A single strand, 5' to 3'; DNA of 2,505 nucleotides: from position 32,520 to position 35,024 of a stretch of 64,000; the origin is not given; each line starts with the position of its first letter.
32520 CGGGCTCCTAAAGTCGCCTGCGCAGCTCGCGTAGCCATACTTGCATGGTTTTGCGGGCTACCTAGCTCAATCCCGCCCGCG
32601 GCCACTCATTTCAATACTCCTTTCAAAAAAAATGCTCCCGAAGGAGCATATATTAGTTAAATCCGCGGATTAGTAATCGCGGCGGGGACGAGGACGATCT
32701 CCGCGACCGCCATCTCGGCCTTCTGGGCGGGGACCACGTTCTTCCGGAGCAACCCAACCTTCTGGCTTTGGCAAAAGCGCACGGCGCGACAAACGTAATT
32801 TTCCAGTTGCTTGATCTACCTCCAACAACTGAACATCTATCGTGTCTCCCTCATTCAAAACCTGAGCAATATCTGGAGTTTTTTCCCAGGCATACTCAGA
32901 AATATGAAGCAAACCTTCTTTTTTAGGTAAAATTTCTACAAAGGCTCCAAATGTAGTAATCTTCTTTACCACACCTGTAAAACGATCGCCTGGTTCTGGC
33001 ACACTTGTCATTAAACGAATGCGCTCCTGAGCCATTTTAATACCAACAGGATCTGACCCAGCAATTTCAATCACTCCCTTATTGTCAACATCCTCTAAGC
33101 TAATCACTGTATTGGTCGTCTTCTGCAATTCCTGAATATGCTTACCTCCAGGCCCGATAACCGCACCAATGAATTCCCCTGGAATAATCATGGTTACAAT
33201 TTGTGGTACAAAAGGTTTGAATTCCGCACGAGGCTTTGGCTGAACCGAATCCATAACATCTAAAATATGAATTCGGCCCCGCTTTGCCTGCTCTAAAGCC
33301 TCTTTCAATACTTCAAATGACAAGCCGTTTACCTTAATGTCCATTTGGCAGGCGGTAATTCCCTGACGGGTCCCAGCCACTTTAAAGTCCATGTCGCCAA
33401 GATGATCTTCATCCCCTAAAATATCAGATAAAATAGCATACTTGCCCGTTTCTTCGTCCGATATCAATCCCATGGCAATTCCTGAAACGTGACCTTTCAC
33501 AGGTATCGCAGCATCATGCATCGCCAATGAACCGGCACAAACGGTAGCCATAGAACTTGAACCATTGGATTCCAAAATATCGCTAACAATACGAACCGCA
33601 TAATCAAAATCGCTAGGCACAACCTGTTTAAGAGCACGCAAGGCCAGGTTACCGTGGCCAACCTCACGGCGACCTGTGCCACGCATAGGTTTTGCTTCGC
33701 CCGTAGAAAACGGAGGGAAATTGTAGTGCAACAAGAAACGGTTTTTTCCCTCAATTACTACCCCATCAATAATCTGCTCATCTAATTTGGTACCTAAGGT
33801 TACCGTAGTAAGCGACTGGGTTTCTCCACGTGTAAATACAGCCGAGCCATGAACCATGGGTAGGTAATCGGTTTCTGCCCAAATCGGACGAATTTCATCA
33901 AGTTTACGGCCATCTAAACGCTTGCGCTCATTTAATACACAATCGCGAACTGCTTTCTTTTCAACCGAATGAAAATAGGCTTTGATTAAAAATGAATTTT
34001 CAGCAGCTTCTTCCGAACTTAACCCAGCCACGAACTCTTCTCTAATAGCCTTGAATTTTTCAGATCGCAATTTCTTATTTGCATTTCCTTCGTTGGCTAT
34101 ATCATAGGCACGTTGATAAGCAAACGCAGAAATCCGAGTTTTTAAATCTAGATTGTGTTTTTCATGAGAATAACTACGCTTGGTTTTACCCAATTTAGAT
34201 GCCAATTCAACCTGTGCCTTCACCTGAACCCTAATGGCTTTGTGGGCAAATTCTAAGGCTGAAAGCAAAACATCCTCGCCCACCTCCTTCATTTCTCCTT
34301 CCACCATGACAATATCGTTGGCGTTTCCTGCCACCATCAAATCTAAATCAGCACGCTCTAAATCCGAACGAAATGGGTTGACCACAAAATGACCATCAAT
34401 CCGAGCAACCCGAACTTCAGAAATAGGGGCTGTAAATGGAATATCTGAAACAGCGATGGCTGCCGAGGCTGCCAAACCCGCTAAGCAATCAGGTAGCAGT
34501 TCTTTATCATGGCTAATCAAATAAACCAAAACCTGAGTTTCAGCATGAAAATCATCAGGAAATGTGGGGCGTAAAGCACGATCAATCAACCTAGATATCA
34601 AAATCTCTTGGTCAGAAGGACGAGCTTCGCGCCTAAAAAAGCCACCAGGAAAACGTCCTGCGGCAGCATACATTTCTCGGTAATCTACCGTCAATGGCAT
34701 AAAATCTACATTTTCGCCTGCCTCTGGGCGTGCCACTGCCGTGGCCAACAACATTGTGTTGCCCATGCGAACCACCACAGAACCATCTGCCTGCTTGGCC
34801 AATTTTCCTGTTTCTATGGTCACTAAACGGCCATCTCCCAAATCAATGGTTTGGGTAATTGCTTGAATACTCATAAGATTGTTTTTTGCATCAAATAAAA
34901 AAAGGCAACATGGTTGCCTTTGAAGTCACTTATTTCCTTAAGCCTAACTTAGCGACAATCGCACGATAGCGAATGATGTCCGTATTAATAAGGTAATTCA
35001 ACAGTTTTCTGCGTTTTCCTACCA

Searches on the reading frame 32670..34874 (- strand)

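Call 105: search_protein_families(library=pfam, proteins=[window:32670-34874:-])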
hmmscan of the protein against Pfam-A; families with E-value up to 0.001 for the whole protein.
window:32670-34874:- (734 aa): 5 families
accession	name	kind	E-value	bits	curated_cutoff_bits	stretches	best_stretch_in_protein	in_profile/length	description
PF01138.27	RNase_PH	-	2.7e-55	186.8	25.5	2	15-146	2-130/130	3' exoribonuclease family, domain 1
PF03725.20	RNase_PH_C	-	5.2e-22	78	20.8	2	150-213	2-67/67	3' exoribonuclease family, domain 2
PF00575.29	S1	-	7.4e-19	68.3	22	1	626-698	2-74/74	S1 RNA binding domain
PF00013.35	KH_1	-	6.4e-13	48.7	21.5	1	560-620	2-65/66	KH domain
PF03726.19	PNPase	-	9.1e-11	42.5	24.6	1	244-324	2-81/81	Polyribonucleotide nucleotidyltransferase, RNA binding domain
